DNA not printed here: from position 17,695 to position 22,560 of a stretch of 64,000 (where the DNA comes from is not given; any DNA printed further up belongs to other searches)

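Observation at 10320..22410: Two large EGF-like HCMPs 4.7 kb apart on the same strand; the first has an acidic-cluster dileucine in a long cytoplasmic tail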

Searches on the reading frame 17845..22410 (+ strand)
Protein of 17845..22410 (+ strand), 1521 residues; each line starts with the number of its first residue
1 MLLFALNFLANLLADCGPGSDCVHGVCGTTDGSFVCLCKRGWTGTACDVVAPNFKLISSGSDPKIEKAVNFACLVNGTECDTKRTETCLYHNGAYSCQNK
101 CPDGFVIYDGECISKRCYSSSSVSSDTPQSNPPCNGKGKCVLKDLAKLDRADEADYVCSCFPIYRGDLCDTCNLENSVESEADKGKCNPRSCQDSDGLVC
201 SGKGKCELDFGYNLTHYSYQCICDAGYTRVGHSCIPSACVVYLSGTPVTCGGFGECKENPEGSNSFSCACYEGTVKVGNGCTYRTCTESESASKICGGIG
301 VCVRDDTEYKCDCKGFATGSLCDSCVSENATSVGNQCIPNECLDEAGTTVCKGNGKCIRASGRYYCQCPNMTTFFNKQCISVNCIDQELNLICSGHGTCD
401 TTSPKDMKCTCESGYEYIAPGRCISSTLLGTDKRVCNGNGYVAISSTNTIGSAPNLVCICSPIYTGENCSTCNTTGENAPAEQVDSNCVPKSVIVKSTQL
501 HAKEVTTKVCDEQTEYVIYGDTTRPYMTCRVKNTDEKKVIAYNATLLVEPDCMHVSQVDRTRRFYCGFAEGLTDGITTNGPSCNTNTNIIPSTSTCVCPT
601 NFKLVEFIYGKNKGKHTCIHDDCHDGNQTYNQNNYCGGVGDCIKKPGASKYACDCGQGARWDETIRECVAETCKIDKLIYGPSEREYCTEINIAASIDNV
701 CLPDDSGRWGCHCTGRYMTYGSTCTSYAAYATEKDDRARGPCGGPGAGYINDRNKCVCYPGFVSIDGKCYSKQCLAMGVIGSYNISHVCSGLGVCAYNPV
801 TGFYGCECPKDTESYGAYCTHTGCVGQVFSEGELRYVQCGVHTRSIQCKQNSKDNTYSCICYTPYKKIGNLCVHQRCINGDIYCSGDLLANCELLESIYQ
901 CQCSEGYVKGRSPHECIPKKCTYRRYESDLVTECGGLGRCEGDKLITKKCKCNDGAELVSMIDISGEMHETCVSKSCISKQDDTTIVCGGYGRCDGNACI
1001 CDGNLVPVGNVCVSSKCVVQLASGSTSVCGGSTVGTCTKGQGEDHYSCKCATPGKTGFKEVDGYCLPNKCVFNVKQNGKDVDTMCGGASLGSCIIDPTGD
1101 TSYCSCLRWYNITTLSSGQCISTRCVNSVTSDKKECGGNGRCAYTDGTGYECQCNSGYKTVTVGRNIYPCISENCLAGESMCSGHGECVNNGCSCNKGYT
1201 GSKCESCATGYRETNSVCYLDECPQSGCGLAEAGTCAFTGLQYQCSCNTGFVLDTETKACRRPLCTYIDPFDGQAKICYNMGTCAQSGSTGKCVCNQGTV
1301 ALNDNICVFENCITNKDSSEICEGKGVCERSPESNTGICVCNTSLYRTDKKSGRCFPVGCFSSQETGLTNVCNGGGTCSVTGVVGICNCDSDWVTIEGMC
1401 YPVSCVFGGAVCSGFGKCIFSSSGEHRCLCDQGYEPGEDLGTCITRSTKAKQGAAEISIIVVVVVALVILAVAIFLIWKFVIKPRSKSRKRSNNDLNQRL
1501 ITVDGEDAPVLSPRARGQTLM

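Call 3: search_protein_families(library=pfam, proteins=[window:17845-22410:+], max_evalue=0.01)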
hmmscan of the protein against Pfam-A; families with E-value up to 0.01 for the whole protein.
window:17845-22410:+ (1521 aa): 4 families
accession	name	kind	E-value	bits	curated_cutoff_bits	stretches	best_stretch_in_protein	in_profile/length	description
PF00008.33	EGF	-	2.7e-06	28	21.5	1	349-369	5-25/32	EGF-like domain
PF23106.1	EGF_Teneurin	-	2.2e-05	24.9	24.3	3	24-49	8-29/30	Teneurin-like EGF domain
PF07974.19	EGF_2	-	0.00021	22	22.1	2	1175-1204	1-32/32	EGF-like domain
PF06247.17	Plasmod_Pvs28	-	0.0057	17.2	26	1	1232-1258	9-38/41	Pvs28 EGF domain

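Call 31: find_homologous_proteins(query=window:17845-22407:+, max_evalue=1e-20)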
Query window:17845-22407:+ (1521 aa): 13 proteins with E <= 1e-20 among 5969 candidates.
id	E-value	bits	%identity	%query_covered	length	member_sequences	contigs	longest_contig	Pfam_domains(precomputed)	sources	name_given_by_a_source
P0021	0.0e+0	3570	100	100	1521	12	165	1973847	PF00008.34,PF23106.2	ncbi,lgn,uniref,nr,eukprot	ncbi:High cysteine membrane protein EGF-like [Giardia duodenalis]|uniref:High cysteine membrane prot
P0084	0.0e+0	2590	70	100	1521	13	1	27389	-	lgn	-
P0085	0.0e+0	1319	44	93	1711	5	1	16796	PF07974.20,PF00008.34,PF06247.18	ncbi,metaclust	ncbi:Hypothetical protein GSB_154785, partial [Giardia duodenalis]|metaclust:status=active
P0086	0.0e+0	1268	42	94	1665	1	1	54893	PF07974.20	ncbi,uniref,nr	ncbi:Hypothetical protein GSB_153594 [Giardia duodenalis]|uniref:EGF-like domain-containing protein 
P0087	0.0e+0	1268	43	94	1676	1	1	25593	-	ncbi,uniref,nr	ncbi:High cysteine membrane EGF-like protein [Giardia lamblia P15]|uniref:High cysteine membrane EGF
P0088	0.0e+0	1264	44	93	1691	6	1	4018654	-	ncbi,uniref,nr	ncbi:High cysteine membrane protein EGF-like [Giardia duodenalis]|uniref:High cysteine membrane prot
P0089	0.0e+0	1257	42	94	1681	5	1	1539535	-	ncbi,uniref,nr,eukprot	ncbi:High cysteine membrane protein EGF-like [Giardia duodenalis]|uniref:High cysteine membrane prot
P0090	0.0e+0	1251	43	93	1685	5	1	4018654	-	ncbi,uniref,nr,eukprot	ncbi:High cysteine membrane protein EGF-like [Giardia duodenalis]|uniref:High cysteine membrane prot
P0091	0.0e+0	1232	42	94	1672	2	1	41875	-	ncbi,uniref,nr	ncbi:Hypothetical protein DHA2_154341 [Giardia duodenalis]|uniref:EGF-like domain-containing protein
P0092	0.0e+0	1226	43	94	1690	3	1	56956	-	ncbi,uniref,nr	ncbi:High cysteine membrane EGF-like protein [Giardia lamblia P15]|uniref:High cysteine membrane EGF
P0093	0.0e+0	1217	42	94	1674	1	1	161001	-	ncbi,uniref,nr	ncbi:High cysteine membrane EGF-like protein [Giardia lamblia P15]|uniref:High cysteine membrane EGF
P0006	7.8e-296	1003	40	85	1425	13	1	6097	-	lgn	-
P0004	2.7e-24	103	27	29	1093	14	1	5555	PF07974.20,PF25024.1,PF23106.2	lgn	-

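Call 34: find_encoding_contigs(protein=P0084, flank=10000, max_places=3)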
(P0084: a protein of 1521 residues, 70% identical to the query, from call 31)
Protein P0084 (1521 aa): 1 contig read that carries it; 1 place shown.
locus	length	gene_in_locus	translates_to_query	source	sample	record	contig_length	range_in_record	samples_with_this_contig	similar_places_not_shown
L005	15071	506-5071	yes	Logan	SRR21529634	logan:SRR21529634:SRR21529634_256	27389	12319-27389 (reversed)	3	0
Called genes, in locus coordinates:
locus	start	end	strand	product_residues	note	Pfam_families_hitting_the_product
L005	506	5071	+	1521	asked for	-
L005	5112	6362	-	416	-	PF28463:MFI_C (weak)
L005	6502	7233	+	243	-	PF03587:EMG1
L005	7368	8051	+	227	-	-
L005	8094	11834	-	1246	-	PF24768:ARM_ARMC5 (faint), PF00514:Arm (faint)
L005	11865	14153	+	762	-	-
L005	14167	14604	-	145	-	PF02502:LacAB_rpiB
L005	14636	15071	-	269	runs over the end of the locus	-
